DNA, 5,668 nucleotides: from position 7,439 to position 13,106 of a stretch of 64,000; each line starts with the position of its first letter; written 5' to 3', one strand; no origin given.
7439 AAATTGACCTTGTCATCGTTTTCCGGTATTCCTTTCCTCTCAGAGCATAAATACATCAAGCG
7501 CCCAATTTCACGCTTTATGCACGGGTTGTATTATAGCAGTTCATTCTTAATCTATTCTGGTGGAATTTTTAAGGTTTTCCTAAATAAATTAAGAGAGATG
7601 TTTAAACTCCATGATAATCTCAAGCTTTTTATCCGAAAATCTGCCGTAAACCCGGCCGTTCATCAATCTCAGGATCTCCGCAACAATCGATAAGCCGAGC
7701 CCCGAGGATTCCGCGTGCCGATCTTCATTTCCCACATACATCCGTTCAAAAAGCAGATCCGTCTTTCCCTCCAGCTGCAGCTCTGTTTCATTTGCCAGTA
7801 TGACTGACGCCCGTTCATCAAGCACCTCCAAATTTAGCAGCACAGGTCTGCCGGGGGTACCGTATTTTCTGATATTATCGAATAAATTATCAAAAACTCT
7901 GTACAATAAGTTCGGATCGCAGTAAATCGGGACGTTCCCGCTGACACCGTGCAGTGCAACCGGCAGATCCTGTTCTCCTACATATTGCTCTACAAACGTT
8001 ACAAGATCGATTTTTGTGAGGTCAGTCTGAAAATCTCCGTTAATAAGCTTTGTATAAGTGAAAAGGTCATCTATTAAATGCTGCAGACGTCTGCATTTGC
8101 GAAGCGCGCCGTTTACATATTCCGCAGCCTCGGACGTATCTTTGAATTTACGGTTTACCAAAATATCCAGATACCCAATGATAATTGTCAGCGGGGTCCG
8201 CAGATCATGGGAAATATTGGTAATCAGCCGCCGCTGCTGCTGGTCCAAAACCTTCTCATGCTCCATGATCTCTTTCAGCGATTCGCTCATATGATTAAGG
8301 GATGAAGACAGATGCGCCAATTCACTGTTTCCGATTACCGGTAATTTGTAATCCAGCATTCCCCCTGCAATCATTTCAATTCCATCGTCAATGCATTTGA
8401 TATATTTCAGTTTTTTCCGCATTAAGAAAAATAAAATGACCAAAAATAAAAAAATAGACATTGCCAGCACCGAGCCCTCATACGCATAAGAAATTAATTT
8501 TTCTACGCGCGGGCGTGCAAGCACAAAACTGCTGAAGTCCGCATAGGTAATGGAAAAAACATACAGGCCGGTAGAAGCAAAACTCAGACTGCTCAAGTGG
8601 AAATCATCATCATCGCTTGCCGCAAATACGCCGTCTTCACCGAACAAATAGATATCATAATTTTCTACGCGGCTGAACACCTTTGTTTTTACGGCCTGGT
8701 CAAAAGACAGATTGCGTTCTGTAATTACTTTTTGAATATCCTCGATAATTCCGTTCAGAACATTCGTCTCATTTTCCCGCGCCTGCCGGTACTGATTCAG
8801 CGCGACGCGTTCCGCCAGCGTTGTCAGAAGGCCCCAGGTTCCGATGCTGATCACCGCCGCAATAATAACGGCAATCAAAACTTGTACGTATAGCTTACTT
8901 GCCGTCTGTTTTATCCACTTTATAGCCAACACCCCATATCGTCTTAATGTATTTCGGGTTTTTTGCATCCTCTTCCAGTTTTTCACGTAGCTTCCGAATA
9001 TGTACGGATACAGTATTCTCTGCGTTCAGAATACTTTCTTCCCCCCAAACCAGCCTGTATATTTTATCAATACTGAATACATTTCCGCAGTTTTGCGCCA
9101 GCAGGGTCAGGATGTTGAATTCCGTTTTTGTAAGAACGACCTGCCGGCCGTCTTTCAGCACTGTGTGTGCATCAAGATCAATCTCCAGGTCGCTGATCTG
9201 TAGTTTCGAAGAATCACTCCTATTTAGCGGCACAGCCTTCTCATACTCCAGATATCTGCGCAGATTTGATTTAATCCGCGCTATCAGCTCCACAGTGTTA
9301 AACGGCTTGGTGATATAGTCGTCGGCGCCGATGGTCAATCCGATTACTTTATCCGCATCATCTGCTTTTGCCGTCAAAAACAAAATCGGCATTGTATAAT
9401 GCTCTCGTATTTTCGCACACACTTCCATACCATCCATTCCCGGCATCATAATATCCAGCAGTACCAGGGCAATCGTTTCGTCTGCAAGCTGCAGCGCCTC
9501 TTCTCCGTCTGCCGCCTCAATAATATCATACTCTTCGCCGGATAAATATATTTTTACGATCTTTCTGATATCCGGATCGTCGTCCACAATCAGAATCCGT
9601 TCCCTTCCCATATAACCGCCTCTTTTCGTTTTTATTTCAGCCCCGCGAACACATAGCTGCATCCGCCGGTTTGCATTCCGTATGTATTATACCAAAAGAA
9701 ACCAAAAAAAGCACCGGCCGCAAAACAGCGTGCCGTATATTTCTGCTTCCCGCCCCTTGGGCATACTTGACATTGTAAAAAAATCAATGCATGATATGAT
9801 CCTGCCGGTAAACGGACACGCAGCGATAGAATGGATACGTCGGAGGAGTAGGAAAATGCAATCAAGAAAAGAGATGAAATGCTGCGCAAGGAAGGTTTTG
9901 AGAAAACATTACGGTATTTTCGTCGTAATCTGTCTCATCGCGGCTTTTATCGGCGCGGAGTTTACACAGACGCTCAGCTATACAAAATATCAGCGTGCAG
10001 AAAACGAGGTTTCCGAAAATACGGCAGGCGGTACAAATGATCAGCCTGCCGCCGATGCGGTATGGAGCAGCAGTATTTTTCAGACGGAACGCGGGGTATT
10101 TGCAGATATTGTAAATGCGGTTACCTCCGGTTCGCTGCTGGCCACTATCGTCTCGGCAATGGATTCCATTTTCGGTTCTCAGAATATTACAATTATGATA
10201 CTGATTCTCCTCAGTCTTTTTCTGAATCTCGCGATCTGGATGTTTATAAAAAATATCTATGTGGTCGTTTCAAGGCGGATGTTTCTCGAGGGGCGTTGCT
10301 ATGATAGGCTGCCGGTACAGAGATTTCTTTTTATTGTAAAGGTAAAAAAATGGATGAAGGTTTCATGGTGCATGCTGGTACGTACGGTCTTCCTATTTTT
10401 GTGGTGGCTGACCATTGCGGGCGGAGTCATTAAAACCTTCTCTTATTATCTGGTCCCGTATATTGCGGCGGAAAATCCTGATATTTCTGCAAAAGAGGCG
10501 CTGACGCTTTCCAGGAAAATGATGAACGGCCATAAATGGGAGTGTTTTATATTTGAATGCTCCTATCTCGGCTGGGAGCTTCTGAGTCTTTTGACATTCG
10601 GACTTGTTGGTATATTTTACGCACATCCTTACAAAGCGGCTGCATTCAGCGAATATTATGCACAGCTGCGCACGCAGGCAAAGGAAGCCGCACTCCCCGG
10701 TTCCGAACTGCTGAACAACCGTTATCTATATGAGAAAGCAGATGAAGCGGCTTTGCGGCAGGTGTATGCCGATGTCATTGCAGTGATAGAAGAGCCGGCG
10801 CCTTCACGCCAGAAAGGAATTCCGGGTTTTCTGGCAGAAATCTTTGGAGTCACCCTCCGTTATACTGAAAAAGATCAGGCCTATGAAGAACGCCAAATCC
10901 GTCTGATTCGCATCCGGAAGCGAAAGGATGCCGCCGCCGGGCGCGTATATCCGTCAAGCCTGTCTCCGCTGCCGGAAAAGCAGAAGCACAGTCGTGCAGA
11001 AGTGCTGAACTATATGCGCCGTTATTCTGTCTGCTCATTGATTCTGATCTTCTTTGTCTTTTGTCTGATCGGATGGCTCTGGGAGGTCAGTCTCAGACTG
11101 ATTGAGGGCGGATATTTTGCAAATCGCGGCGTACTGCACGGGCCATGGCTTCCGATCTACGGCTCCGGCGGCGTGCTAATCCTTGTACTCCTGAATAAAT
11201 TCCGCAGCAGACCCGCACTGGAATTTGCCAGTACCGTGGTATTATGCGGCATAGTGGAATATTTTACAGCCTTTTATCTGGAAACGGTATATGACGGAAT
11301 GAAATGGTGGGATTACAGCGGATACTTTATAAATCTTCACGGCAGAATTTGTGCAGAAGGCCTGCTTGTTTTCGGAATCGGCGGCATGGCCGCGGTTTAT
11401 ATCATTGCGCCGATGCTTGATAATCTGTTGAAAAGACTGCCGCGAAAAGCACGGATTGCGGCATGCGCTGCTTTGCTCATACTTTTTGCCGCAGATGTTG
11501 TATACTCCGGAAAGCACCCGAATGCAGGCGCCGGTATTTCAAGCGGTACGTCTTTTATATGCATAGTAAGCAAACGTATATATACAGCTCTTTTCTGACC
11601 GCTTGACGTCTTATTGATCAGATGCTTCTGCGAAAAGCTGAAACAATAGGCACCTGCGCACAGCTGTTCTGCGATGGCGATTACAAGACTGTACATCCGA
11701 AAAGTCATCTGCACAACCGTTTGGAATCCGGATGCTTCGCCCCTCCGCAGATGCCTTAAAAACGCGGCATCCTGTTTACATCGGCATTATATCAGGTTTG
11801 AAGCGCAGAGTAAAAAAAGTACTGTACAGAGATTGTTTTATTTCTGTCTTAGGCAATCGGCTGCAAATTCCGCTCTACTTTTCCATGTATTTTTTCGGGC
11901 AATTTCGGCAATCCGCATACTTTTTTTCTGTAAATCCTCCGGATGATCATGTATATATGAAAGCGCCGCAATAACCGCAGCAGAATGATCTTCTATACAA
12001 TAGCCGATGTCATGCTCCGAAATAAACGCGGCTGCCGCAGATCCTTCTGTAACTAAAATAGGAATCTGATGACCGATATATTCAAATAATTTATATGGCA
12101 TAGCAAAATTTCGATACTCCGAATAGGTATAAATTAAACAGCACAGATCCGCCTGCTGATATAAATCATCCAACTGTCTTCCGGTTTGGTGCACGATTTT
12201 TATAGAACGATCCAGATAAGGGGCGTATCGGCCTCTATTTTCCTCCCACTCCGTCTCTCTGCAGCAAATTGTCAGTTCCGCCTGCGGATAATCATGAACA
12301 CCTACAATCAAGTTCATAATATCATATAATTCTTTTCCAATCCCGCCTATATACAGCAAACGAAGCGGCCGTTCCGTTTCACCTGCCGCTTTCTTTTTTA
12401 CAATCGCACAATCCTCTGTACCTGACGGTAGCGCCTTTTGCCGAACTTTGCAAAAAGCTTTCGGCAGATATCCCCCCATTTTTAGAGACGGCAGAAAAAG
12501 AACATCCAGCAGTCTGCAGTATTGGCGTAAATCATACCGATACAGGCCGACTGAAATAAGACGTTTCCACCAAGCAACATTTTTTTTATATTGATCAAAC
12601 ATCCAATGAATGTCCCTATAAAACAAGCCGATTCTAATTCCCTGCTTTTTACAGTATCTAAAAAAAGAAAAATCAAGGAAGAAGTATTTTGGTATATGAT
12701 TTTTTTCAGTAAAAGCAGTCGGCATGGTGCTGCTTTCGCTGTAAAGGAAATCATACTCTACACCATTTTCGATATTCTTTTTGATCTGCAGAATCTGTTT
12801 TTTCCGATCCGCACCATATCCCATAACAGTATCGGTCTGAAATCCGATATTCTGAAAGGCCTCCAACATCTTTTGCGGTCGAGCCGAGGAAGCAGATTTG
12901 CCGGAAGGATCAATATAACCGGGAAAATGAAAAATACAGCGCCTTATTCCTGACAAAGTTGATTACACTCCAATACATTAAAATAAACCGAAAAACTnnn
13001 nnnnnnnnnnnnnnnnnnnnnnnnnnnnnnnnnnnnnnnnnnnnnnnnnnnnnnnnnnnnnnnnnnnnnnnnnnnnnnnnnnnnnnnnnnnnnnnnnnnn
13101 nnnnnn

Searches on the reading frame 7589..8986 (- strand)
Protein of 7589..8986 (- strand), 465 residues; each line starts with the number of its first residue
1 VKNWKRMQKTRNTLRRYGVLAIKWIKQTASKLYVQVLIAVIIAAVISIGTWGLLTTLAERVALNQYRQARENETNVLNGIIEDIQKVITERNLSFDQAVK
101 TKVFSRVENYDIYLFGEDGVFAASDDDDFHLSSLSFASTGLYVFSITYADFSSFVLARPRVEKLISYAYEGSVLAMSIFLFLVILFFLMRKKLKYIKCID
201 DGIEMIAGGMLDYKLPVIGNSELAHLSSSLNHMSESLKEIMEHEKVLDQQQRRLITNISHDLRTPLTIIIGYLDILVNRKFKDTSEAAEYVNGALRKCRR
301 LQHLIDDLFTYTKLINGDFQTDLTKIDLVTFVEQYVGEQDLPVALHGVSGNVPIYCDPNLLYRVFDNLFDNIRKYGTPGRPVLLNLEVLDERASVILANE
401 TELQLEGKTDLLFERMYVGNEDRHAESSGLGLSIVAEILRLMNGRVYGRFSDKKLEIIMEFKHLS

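Call 8: search_protein_families(library=pfam, proteins=[window:7589-8986:-], max_evalue=0.001)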
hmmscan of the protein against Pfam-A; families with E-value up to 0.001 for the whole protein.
window:7589-8986:- (465 aa): 3 families
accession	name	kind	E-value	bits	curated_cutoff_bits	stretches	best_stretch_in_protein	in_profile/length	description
PF00512.31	HisKA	-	4.8e-17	62.2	26.9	1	250-316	1-65/66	His Kinase A (phospho-acceptor) domain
PF02518.31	HATPase_c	-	2.9e-09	37.8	26.4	1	357-447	2-92/111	Histidine kinase-, DNA gyrase B-, and HSP90-like ATPase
PF00672.30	HAMP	-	7.4e-05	23.4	25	1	203-239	17-53/53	HAMP domain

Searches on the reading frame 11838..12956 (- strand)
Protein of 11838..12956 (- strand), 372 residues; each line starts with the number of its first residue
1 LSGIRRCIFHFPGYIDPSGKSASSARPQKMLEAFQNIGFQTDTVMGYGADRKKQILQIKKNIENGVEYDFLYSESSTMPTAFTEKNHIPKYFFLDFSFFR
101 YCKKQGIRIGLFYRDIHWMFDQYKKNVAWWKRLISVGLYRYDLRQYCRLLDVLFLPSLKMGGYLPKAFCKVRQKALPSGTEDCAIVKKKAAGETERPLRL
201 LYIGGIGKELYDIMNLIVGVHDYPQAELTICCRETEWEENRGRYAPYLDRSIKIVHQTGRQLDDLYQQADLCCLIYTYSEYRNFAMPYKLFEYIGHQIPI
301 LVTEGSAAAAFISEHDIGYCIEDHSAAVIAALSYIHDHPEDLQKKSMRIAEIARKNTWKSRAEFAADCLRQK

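Call 7: search_protein_families(library=pfam, proteins=[window:11838-12956:-], max_evalue=0.001)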
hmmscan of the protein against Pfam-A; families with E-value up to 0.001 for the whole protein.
window:11838-12956:- (372 aa): 3 families
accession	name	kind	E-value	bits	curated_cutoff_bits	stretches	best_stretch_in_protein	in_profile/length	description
PF13692.12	Glyco_trans_1_4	-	5.4e-07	30.4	27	1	220-334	27-138/142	Glycosyl transferases group 1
PF13524.12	Glyco_trans_1_2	-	0.00018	21.9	25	1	226-364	15-141/144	Glycosyl transferase-like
PF00534.26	Glycos_transf_1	-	0.00084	19.4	26.4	0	252-354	76-170/172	Glycosyl transferases group 1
